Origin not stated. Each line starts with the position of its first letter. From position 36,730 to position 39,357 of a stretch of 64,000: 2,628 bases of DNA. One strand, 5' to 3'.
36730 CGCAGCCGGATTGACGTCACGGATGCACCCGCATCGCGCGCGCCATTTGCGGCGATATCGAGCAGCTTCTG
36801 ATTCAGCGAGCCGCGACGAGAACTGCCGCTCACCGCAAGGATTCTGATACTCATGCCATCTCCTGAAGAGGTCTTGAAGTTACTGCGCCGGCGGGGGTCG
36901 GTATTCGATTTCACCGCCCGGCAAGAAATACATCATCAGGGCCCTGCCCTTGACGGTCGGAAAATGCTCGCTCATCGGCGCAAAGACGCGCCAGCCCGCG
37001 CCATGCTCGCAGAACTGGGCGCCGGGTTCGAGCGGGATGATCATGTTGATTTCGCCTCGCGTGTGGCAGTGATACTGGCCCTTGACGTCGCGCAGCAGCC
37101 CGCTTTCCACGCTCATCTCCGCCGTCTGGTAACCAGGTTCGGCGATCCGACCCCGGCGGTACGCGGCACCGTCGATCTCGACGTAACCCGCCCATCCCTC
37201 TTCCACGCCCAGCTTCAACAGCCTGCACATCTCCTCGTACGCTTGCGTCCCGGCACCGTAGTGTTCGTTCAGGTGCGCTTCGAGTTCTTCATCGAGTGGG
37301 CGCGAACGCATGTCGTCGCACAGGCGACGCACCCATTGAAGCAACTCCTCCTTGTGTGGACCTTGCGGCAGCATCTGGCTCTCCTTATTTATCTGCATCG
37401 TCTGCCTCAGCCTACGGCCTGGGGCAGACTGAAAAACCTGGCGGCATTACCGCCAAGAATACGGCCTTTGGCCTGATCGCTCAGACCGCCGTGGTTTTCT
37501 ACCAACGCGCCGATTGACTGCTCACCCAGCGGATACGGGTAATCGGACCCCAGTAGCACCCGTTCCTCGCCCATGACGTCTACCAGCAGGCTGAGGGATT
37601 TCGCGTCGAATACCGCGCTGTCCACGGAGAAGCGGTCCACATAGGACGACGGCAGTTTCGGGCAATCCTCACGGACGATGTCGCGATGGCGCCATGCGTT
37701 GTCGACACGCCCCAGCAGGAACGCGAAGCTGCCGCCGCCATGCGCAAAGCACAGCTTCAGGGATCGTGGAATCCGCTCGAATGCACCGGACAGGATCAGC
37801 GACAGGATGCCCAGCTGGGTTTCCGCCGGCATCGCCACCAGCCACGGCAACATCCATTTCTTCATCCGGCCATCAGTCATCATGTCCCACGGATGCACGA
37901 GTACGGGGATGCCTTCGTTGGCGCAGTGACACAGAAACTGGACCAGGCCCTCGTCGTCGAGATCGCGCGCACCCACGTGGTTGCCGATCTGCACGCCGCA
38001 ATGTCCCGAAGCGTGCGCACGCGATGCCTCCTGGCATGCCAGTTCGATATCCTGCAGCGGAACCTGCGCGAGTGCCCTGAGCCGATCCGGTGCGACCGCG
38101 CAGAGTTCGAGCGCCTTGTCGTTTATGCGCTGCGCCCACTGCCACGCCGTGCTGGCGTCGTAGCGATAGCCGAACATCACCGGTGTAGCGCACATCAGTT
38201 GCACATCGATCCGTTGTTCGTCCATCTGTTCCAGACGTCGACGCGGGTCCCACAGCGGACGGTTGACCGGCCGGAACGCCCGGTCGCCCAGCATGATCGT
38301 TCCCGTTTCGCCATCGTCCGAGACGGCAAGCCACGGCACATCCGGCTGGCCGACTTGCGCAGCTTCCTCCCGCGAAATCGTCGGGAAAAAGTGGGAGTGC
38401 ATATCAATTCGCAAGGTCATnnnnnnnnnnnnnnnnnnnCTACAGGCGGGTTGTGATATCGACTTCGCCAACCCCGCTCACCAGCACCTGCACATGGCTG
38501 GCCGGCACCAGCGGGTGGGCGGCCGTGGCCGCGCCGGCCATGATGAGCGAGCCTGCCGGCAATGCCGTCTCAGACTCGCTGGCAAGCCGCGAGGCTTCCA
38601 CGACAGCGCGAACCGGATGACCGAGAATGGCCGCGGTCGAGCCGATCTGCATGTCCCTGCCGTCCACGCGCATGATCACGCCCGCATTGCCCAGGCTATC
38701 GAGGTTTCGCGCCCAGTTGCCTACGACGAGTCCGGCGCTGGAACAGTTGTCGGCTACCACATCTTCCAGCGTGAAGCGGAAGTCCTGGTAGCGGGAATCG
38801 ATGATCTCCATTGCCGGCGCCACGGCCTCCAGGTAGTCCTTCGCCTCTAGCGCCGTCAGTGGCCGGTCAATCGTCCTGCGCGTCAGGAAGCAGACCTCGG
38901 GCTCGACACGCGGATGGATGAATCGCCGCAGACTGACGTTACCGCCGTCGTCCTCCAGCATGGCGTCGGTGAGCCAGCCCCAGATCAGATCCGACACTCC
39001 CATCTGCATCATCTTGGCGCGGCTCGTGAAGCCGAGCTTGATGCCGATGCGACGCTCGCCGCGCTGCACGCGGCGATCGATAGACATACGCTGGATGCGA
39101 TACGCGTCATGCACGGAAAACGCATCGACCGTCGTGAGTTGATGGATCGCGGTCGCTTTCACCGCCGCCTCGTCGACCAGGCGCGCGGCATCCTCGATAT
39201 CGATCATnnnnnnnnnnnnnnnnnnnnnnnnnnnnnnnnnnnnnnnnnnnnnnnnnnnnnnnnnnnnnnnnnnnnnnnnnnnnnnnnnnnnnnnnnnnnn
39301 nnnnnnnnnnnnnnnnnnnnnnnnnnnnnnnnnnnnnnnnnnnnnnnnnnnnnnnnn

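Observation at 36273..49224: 13-kb minus-strand 3-hydroxyanthranilate meta-cleavage island, possibly a 2-nitrobenzoate (nba-type) pathway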

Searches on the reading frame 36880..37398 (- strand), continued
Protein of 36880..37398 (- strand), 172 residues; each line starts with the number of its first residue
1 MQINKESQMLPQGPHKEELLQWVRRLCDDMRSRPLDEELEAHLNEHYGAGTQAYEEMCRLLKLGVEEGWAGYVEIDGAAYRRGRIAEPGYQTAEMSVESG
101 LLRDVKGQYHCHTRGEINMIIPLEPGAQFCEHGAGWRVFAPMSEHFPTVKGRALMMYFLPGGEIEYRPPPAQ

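Call 40: get_annotated_region(hit=H40, flank=5000)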
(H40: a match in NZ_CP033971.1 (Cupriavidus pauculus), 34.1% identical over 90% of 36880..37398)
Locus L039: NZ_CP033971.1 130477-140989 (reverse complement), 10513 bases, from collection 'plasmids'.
description: Cupriavidus pauculus strain FDAARGOS_614 plasmid unnamed2, complete sequence
organism: Cupriavidus pauculus (NCBI taxid 82633)
taxonomy: Bacteria; Pseudomonadota; Betaproteobacteria; Burkholderiales; Burkholderiaceae; Cupriavidus; Cupriavidus pauculus
host: -; source: Homo sapiens,clinical isolate; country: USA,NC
typing (MOB-suite, as given by PLSDB): conjugative; relaxase MOBH; mating-pair formation MPF_T
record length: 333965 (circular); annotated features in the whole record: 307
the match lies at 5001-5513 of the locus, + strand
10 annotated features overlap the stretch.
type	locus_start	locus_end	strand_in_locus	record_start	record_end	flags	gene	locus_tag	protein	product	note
CDS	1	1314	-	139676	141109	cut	leuC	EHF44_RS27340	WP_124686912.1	3-isopropylmalate dehydratase large subunit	GO:0009098 - leucine biosynthetic process [Evidence IEA]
CDS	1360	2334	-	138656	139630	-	-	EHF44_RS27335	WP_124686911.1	tripartite tricarboxylate transporter substrate binding protein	-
CDS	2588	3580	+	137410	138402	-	-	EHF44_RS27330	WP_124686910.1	DJ-1/PfpI family protein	-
CDS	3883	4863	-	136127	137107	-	-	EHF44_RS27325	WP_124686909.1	LysR substrate-binding domain-containing protein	-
CDS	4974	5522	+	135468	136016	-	-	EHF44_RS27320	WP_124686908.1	DUF4863 family protein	-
CDS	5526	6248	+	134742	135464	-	-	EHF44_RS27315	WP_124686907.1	nitroreductase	-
CDS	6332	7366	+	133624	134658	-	-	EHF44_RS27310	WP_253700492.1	MBL fold metallo-hydrolase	-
CDS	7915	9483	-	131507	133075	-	-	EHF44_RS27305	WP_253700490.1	amidase family protein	-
CDS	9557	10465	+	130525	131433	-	-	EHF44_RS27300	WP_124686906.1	LysR substrate-binding domain-containing protein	-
CDS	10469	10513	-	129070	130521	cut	-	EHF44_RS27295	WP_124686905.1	D-aminoacylase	-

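Call 41: get_annotated_region(hit=H16, flank=9000)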
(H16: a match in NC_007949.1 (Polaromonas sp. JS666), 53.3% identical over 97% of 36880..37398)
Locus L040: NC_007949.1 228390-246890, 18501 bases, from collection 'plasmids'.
description: Polaromonas sp. JS666 plasmid 1, complete sequence
organism: Polaromonas sp. JS666 (NCBI taxid 296591)
taxonomy: Bacteria; Pseudomonadota; Betaproteobacteria; Burkholderiales; Comamonadaceae; Polaromonas; Polaromonas sp. JS666
host: -; source: -; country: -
typing (MOB-suite, as given by PLSDB): conjugative; replicon rep_cluster_944; relaxase MOBH,MOBP; mating-pair formation MPF_T
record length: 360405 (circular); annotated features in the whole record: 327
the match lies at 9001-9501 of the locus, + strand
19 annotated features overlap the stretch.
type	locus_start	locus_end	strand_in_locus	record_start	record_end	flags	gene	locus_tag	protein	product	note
CDS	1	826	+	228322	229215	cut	-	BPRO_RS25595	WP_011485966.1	NAD(P)-dependent oxidoreductase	-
CDS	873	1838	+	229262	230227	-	-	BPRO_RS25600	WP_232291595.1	hydroxyacid dehydrogenase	-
CDS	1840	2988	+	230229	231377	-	-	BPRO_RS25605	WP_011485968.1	mandelate racemase/muconate lactonizing enzyme family protein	-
CDS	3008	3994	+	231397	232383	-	-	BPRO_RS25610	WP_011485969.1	tripartite tricarboxylate transporter substrate binding protein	-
CDS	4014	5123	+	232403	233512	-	-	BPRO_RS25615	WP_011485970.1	mandelate racemase family protein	-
CDS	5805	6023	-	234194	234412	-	-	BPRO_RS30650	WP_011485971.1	DUF262 domain-containing protein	-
CDS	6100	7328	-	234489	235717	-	-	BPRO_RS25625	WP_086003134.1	IS3 family transposase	-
CDS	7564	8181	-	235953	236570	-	-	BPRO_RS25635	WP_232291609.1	flavin reductase family protein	-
CDS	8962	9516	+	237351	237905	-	-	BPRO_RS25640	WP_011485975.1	DUF4863 family protein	-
CDS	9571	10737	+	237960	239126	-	-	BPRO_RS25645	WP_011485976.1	ABC transporter substrate-binding protein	-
CDS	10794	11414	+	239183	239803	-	-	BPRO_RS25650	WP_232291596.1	NAD(P)H-dependent oxidoreductase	-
CDS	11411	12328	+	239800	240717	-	-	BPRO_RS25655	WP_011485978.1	branched-chain amino acid ABC transporter permease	GO:0015803 - branched-chain amino acid transport [Evidence IEA]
CDS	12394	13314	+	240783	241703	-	-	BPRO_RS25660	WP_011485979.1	branched-chain amino acid ABC transporter permease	GO:0015803 - branched-chain amino acid transport [Evidence IEA]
CDS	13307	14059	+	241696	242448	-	-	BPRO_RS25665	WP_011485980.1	ABC transporter ATP-binding protein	-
CDS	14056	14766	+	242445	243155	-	-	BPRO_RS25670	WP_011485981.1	ABC transporter ATP-binding protein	-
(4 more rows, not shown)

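Call 50: search_protein_families(library=ncbifam, proteins=[window:36880-37398:-], max_evalue=1e-10)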
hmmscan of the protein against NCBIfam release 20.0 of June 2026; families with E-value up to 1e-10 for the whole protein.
window:36880-37398:- (172 aa): 0 families

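Call 62: list_cluster_members(proteins=[P0003, P0202, L006:10001-10648:+, P0109])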
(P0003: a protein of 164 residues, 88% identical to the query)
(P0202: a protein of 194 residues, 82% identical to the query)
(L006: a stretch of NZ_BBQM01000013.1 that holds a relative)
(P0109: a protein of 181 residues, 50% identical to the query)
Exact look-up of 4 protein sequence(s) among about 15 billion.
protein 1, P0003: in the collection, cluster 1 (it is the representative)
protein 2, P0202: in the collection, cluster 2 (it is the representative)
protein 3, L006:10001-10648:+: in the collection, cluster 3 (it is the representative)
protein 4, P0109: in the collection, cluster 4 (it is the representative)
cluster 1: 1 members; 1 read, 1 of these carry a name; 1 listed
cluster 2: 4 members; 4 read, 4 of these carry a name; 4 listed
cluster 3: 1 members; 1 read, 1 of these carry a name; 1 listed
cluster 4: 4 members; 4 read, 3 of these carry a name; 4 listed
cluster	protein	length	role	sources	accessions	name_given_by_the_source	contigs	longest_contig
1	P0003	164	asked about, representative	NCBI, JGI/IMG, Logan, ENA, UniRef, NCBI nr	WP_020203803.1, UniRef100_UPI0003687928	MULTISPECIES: 4-hydroxylaminobenzoate lyase [Cupriavidus] | 4-hydroxylaminobenzoate lyase n=1 Tax=Cupriavidus TaxID=106589 RepID=UPI0003687928 | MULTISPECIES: DUF4863 family protein [Cupriavidus]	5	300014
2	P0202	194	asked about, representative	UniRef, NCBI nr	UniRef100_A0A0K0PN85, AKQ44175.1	FMN reductase n=1 Tax=Cupriavidus sp. ST-14 TaxID=1662009 RepID=A0A0K0PN85_9BURK | FMN reductase [Cupriavidus sp. ST-14]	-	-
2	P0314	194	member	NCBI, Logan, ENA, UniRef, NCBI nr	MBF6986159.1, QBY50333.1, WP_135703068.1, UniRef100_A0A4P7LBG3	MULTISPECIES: NADPH-dependent FMN reductase [Cupriavidus] | NADPH-dependent oxidoreductase n=1 Tax=Cupriavidus oxalaticus TaxID=96344 ... | NAD(P)H-dependent oxidoreductase [Cupriavidus oxalaticus]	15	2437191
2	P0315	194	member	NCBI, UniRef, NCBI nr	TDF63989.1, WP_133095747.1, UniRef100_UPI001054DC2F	NADPH-dependent FMN reductase [Cupriavidus sp. L7L] | NADPH-dependent FMN reductase n=1 Tax=Cupriavidus sp. L7L TaxID=2546443 ... | NAD(P)H-dependent oxidoreductase [Cupriavidus sp. L7L]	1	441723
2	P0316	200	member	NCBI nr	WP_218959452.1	NAD(P)H-dependent oxidoreductase [Cupriavidus sp. IK-TO18]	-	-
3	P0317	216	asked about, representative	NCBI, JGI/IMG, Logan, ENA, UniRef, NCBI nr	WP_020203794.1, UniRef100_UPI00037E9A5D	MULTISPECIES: flavin reductase family protein [Cupriavidus] | flavin reductase family protein n=1 Tax=Cupriavidus TaxID=106589 RepID=UPI00037E9A5D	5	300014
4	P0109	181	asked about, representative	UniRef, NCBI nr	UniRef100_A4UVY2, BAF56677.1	2-hydroxylaminobenzoate mutase n=1 Tax=Pseudomonas fluorescens TaxID=294 ... | 2-hydroxylaminobenzoate mutase [Pseudomonas fluorescens]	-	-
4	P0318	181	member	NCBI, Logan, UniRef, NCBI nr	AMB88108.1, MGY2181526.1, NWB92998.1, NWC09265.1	hypothetical protein AWM79_23660 [Pseudomonas agarici] | 2-hydroxylaminobenzoate mutase n=1 Tax=Pseudomonas agarici TaxID=46677 ... | DUF4863 family protein [Pseudomonas agarici]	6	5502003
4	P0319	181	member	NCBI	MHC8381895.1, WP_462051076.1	4-hydroxylaminobenzoate lyase [Pseudomonas sp. LB3P14]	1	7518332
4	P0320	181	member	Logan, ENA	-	-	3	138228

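Call 63: find_encoding_contigs(protein=P0314, flank=10000, max_places=2)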
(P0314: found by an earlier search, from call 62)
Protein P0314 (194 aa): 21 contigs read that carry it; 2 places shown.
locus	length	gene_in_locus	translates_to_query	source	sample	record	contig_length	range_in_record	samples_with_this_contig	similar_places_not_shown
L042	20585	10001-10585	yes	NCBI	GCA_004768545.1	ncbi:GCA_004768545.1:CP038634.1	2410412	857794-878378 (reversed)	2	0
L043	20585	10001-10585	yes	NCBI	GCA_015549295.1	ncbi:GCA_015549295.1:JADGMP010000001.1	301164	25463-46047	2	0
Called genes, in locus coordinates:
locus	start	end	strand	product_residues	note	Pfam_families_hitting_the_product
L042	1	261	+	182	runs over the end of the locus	PF06052:3-HAO, PF02311:AraC_binding, PF07883:Cupin_2 (weak)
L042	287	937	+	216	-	PF01613:Flavin_Reduct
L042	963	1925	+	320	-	PF00126:HTH_1, PF03466:LysR_substrate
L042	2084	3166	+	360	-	PF13609:Porin_4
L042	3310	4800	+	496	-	PF00171:Aldedh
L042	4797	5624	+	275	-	PF01557:FAA_hydrolase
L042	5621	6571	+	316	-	PF01118:Semialdhyde_dh, PF09290:AcetDehyd-dimer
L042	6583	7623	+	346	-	PF00682:HMGL-like, PF07836:DmpG_comm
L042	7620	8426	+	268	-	PF01557:FAA_hydrolase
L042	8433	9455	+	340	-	PF04909:Amidohydro_2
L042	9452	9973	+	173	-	PF16155:PnbB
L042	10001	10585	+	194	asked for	PF02525:Flavodoxin_2, PF03358:FMN_red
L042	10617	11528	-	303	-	PF12852:Cupin_6, PF05899:Cupin_3 (weak), PF12833:HTH_18, PF00165:HTH_AraC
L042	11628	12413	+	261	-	PF00106:adh_short, PF01370:Epimerase, PF08659:KR, PF13561:adh_short_C2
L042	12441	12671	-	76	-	-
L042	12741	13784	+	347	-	PF01547:SBP_bac_1, PF12849:PBP_like_2, PF13531:SBP_bac_11 (weak)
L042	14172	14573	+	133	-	PF00190:Cupin_1, PF12973:Cupin_7 (weak), PF02311:AraC_binding (weak), PF07883:Cupin_2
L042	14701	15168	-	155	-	PF12802:MarR_2, PF01047:MarR (weak)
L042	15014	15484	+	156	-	PF03061:4HBT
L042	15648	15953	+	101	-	PF02627:CMD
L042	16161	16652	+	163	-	PF04224:DUF417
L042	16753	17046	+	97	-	PF01323:DSBA (weak)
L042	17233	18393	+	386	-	PF25917:BSH_RND, PF25876:HH_MFP_RND, PF25944:Beta-barrel_RND, PF25967:RND-MFP_C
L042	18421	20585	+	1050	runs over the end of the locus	PF00873:ACR_tran, PF03176:MMPL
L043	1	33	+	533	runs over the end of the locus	PF00083:Sugar_tr, PF07690:MFS_1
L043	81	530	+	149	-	PF01042:Ribonuc_L-PSP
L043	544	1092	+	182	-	PF06052:3-HAO, PF02311:AraC_binding, PF07883:Cupin_2 (weak)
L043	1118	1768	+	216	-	PF01613:Flavin_Reduct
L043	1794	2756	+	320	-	PF00126:HTH_1, PF03466:LysR_substrate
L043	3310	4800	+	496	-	PF00171:Aldedh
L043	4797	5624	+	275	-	PF01557:FAA_hydrolase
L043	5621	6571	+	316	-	PF01118:Semialdhyde_dh, PF09290:AcetDehyd-dimer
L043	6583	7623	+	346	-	PF00682:HMGL-like, PF07836:DmpG_comm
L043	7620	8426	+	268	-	PF01557:FAA_hydrolase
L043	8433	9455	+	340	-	PF04909:Amidohydro_2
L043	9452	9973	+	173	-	PF16155:PnbB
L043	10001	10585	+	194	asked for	PF02525:Flavodoxin_2, PF03358:FMN_red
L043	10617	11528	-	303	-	PF12852:Cupin_6, PF05899:Cupin_3 (weak), PF12833:HTH_18, PF00165:HTH_AraC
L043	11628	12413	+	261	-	PF00106:adh_short, PF01370:Epimerase, PF08659:KR, PF13561:adh_short_C2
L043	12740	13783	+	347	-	PF01547:SBP_bac_1, PF12849:PBP_like_2, PF13531:SBP_bac_11 (weak)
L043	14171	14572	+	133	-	PF00190:Cupin_1, PF12973:Cupin_7 (weak), PF02311:AraC_binding (weak), PF07883:Cupin_2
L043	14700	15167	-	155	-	PF12802:MarR_2, PF01047:MarR (weak)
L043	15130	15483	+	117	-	PF03061:4HBT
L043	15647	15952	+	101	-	PF02627:CMD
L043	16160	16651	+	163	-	PF04224:DUF417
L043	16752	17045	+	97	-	PF01323:DSBA (weak)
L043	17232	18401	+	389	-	PF25917:BSH_RND, PF25876:HH_MFP_RND, PF25944:Beta-barrel_RND, PF25967:RND-MFP_C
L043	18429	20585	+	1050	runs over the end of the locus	PF00873:ACR_tran, PF03176:MMPL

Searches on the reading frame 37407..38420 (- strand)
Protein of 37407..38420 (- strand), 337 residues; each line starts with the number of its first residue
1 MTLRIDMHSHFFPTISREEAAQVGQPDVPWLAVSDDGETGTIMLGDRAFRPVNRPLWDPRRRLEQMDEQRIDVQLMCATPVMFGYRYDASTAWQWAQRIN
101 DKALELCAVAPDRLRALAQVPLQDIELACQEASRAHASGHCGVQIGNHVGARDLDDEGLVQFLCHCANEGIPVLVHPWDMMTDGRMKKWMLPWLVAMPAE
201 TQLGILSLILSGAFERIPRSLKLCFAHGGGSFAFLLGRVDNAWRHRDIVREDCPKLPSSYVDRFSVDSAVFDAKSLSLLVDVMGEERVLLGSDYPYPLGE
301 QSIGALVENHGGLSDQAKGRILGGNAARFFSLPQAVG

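Call 4: search_protein_families(library=pfam, proteins=[window:37410-38420:-])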
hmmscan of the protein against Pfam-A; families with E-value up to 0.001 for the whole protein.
seq(337 aa): 1 family
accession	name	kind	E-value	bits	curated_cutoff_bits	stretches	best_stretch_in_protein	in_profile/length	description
PF04909.20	Amidohydro_2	-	3.5e-36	125.9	26.4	1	5-331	1-288/289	Amidohydrolase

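Call 50: search_protein_families(library=ncbifam, proteins=[window:37407-38420:-], max_evalue=1e-10)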
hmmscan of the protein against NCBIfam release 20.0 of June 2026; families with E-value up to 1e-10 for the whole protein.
window:37407-38420:- (337 aa): 0 families

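Call 55: search_solved_structures(query=window:37407-38420:-, max_evalue=1e-20)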
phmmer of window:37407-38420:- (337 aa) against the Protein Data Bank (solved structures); distinct sequences matched with E-value up to 1e-20: 13.
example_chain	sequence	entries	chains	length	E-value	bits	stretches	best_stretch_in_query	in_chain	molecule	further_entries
6mgt_A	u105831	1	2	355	1.2e-156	524.6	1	4-332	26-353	2-amino-3-carboxymuconate 6-semialdehyde decarboxylase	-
2hbv_A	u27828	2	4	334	2.5e-156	523.5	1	4-332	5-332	2-amino-3-carboxymuconate 6-semialdehyde decarboxylase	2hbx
6mgs_A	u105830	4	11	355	3.1e-156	523.2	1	4-332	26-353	2-amino-3-carboxymuconate 6-semialdehyde decarboxylase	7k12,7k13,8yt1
4era_A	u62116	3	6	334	1.7e-155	520.8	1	4-332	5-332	2-amino-3-carboxymuconate 6-semialdehyde decarboxylase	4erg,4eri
4ifk_B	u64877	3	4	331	2.2e-155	520.4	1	4-332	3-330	2-amino-3-carboxymuconate 6-semialdehyde decarboxylase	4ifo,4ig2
4ifk_A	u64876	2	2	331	2.2e-155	520.4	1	4-332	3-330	2-amino-3-carboxymuconate 6-semialdehyde decarboxylase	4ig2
4ifr_A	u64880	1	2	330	2.6e-155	520.2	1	4-332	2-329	2-amino-3-carboxymuconate 6-semialdehyde decarboxylase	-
4epk_A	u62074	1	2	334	6.2e-155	518.9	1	4-332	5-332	2-amino-3-carboxymuconate 6-semialdehyde decarboxylase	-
8yt2_A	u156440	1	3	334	2.1e-154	517.2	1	4-332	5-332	2-amino-3-carboxymuconate 6-semialdehyde decarboxylase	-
4ofc_A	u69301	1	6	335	6.9e-70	239.3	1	3-333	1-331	2-amino-3-carboxymuconate-6-semialdehyde decarboxylase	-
2wm1_A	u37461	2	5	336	6.9e-70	239.3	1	3-333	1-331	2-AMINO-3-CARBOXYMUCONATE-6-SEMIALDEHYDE DECARBOXYLASE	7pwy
4igm_A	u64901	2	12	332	8.9e-70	238.9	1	3-332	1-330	2-amino-3-carboxymuconate-6-semialdehyde decarboxylase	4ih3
4ign_A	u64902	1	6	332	6e-69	236.2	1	3-332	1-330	2-amino-3-carboxymuconate-6-semialdehyde decarboxylase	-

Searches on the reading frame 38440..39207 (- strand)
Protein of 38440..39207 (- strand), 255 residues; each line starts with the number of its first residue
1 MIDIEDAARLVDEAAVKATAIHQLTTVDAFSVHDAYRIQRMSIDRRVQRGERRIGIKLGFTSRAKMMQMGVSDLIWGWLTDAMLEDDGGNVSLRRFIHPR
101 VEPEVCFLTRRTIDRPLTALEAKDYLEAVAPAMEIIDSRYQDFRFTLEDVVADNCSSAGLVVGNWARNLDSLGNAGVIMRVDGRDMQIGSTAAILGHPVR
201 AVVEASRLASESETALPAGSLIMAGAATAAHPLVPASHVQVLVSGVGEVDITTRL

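Call 4: search_protein_families(library=pfam, proteins=[window:38443-39207:-])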
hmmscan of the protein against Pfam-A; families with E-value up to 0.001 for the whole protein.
seq(255 aa): 1 family
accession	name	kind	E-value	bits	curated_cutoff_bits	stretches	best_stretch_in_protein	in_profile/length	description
PF01557.24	FAA_hydrolase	-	1.8e-10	41.3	23.9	1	83-249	41-209/214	Fumarylacetoacetate (FAA) hydrolase C-terminal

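Call 50: search_protein_families(library=ncbifam, proteins=[window:38440-39207:-], max_evalue=1e-10)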
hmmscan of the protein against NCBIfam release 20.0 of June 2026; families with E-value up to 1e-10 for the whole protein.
window:38440-39207:- (255 aa): 4 families
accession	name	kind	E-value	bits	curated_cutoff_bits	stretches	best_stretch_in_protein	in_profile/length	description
TIGR03218.1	catechol_dmpH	equivalog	3.1e-62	210.3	350.55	1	4-250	10-260/263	2-oxo-3-hexenedioate decarboxylase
TIGR03220.1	catechol_dmpE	equivalog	5.9e-43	147.1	408.8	1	12-251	10-253/255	2-oxopent-4-enoate hydratase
TIGR02312.1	HpaH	equivalog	1.3e-33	116.6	351.5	1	3-229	6-242/267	2-oxo-hept-4-ene-1,7-dioate hydratase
NF008461.0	PRK11342.1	equivalog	3.4e-31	108.5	350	1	5-251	7-257/269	2-keto-4-pentenoate hydratase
